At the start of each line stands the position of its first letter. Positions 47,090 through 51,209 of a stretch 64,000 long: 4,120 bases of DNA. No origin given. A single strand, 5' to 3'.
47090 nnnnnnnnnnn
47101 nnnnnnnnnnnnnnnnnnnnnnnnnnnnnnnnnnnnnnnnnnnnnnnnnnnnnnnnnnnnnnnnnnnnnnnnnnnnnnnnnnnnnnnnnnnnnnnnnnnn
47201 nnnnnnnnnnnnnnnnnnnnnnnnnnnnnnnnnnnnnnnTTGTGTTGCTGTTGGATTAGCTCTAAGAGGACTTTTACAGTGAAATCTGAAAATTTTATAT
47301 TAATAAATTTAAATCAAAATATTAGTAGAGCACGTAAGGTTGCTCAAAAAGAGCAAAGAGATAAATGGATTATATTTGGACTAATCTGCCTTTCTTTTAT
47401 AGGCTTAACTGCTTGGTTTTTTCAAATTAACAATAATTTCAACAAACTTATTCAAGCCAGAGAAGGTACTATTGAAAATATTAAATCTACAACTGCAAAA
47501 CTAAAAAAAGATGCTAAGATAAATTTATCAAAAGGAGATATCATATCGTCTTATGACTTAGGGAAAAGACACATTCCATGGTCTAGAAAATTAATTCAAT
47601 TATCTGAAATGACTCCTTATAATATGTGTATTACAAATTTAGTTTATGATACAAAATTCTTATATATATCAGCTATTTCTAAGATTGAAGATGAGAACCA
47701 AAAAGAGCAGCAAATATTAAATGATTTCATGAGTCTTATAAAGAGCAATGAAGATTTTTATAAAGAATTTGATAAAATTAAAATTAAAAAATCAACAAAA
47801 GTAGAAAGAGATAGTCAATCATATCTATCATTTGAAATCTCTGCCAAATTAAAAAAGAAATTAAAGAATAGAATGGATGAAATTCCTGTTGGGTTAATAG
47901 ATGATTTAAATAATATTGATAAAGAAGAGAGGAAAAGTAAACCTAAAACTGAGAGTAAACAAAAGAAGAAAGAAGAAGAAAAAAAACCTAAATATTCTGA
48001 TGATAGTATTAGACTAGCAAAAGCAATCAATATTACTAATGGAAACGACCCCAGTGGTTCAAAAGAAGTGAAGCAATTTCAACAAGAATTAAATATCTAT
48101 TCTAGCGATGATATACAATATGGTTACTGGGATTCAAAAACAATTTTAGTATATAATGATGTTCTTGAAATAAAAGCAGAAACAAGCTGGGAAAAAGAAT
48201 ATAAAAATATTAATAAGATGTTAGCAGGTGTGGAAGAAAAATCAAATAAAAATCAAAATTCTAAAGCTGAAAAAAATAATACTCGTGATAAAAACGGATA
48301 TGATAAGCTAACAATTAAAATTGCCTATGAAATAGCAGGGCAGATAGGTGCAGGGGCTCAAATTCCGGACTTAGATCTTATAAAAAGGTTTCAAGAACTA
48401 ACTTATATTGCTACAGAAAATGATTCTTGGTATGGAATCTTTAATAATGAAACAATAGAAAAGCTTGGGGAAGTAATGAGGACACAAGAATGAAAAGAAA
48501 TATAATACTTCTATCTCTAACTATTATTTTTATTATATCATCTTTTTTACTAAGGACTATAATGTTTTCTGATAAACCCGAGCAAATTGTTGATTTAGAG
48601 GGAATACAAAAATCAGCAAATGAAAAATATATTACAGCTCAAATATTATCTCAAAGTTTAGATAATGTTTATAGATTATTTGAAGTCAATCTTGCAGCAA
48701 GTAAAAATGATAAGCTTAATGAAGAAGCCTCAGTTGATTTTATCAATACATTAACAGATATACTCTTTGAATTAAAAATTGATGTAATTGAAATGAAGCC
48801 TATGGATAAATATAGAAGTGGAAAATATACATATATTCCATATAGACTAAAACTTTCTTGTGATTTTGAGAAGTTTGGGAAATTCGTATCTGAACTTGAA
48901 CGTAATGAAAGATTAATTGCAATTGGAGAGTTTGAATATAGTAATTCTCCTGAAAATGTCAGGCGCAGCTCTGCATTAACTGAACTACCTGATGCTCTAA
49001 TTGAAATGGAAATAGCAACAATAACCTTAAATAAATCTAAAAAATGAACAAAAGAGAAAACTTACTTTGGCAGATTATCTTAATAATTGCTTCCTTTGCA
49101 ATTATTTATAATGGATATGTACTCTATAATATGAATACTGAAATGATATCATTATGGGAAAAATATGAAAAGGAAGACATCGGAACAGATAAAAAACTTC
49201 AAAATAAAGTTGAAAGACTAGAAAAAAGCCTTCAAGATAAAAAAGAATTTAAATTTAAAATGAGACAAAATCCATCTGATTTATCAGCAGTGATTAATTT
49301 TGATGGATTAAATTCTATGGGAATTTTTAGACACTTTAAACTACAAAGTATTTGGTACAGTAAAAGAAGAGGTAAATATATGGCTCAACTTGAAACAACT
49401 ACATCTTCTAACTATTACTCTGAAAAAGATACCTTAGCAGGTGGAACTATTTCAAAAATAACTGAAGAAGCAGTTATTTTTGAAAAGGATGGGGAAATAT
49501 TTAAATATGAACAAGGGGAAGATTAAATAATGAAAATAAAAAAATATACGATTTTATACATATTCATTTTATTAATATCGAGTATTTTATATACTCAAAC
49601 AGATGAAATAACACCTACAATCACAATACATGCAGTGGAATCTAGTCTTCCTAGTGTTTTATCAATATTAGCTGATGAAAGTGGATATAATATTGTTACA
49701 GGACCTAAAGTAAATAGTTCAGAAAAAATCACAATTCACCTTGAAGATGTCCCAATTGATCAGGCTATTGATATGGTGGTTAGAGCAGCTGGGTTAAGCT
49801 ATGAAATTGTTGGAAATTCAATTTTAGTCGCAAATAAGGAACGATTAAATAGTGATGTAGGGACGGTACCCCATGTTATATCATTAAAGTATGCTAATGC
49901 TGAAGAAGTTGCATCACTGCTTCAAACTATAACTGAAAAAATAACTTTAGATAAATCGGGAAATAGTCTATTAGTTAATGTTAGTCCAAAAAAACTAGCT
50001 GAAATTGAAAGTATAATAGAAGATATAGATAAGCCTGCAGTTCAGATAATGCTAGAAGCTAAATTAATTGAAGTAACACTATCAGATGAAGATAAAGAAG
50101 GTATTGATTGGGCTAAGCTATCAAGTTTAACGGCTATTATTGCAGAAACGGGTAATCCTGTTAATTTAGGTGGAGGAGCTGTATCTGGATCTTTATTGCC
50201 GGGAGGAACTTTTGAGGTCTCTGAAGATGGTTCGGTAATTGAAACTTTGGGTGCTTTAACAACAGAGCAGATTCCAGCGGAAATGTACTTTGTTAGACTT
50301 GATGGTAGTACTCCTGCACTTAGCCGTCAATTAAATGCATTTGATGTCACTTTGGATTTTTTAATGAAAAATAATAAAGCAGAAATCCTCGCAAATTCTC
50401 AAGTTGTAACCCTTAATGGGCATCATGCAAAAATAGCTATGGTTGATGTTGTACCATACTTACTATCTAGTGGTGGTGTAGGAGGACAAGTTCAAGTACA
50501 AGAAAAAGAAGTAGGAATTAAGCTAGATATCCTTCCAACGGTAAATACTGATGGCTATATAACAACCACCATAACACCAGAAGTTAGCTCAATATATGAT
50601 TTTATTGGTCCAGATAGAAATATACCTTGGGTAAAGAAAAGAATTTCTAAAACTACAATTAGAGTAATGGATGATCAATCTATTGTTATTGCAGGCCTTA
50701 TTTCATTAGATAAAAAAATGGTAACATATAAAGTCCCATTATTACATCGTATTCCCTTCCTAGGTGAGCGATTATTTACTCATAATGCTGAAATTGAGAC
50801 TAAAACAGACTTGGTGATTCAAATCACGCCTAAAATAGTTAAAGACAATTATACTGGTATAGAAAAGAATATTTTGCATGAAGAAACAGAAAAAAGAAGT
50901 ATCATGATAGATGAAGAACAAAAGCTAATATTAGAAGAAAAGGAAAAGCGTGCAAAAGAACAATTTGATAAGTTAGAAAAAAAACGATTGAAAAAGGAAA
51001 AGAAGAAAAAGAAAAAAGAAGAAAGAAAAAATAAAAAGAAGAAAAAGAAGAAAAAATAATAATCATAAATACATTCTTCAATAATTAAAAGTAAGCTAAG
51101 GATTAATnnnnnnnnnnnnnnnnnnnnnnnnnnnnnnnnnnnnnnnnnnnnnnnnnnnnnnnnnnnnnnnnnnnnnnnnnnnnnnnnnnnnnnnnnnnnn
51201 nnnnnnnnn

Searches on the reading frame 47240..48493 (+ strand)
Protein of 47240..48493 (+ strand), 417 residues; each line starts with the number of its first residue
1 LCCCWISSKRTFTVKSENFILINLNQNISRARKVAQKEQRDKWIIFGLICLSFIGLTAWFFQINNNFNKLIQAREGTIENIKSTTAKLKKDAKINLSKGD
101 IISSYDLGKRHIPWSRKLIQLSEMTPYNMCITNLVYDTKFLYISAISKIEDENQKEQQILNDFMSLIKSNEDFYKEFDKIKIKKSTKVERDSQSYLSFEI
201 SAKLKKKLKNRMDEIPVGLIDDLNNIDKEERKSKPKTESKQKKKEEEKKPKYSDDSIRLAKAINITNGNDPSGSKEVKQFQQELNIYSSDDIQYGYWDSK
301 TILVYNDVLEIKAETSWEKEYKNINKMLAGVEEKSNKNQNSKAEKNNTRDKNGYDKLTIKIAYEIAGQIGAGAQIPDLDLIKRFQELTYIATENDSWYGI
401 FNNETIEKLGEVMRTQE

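Call 50: search_protein_families(library=pfam, proteins=[window:47240-48493:+], max_evalue=1)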
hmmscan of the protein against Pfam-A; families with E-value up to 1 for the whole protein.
window:47240-48493:+ (417 aa): 2 families
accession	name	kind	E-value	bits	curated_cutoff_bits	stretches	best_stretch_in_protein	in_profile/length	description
PF24838.2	8xMP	-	0.025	14.8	30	1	37-92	44-99/136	Octameric membrane protein family (8xMP)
PF05137.18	PilN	-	0.056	13.9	22.8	1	120-204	5-78/78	Fimbrial assembly protein (PilN)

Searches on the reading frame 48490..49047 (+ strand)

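Call 50: search_protein_families(library=pfam, proteins=[window:48490-49047:+], max_evalue=1)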
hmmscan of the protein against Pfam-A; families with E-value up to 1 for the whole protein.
window:48490-49047:+ (185 aa): 2 families
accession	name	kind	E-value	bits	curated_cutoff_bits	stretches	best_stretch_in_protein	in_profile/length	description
PF04350.18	PilO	-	2.9e-06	27.9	22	1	85-159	56-128/145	Pilus assembly protein, PilO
PF10741.14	T2SSM_b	-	0.11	12.8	21.7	1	86-148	21-83/111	Type II secretion system (T2SS), protein M subtype b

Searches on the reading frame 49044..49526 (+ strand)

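Call 50: search_protein_families(library=pfam, proteins=[window:49044-49526:+], max_evalue=1)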
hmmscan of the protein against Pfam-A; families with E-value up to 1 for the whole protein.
window:49044-49526:+ (160 aa): 5 families
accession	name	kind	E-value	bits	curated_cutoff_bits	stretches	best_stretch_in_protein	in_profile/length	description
PF23862.1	CdsD_C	-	0.0034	17.8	27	1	126-154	26-54/56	CdsD C-terminal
PF16537.11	T2SSB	-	0.0078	16.3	28.4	1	124-154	26-57/60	Type II secretion system protein B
PF09994.14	T6SS_Tle1-like_cat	-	0.02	14.7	27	1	29-107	125-199/287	T6SS, Phospholipase effector Tle1-like, catalytic domain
PF23130.1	IcmW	-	0.043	14.4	27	1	32-78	20-64/144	IcmW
PF22956.2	VPS15-like_hel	-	0.05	12.3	27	1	15-127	438-548/610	VPS15-like, helical domain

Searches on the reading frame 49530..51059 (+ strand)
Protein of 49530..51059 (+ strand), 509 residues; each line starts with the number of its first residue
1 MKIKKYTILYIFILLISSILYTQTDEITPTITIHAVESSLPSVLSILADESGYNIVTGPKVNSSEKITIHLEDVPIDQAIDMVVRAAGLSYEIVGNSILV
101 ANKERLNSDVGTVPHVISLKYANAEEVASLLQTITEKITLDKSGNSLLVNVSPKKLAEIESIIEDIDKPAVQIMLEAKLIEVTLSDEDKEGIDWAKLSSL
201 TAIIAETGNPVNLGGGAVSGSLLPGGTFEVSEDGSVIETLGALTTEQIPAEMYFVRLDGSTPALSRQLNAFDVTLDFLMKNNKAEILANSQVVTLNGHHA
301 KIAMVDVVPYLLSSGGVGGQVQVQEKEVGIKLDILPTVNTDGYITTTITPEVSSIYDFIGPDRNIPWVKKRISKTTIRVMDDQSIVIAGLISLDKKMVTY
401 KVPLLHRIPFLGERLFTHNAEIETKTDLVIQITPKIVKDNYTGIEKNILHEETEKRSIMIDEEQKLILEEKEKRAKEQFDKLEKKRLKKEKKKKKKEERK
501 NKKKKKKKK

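Call 50: search_protein_families(library=pfam, proteins=[window:49530-51059:+], max_evalue=1)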
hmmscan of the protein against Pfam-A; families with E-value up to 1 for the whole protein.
window:49530-51059:+ (509 aa): 4 families
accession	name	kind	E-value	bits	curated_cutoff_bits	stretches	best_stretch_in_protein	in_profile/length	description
PF00263.26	Secretin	-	2.9e-36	125.1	27.5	1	278-438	2-169/169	Bacterial type II and III secretion system protein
PF03958.22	Secretin_N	-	4.6e-11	43.2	28.2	1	115-170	2-67/69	Bacterial type II/III secretion system short domain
PF07660.19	STN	-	1.3e-09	38.1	28.4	1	53-101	1-50/52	Secretin and TonB N terminus short domain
PF03874.21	RNA_pol_Rpb4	-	0.017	15.9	25.6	1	120-168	51-98/116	RNA polymerase Rpb4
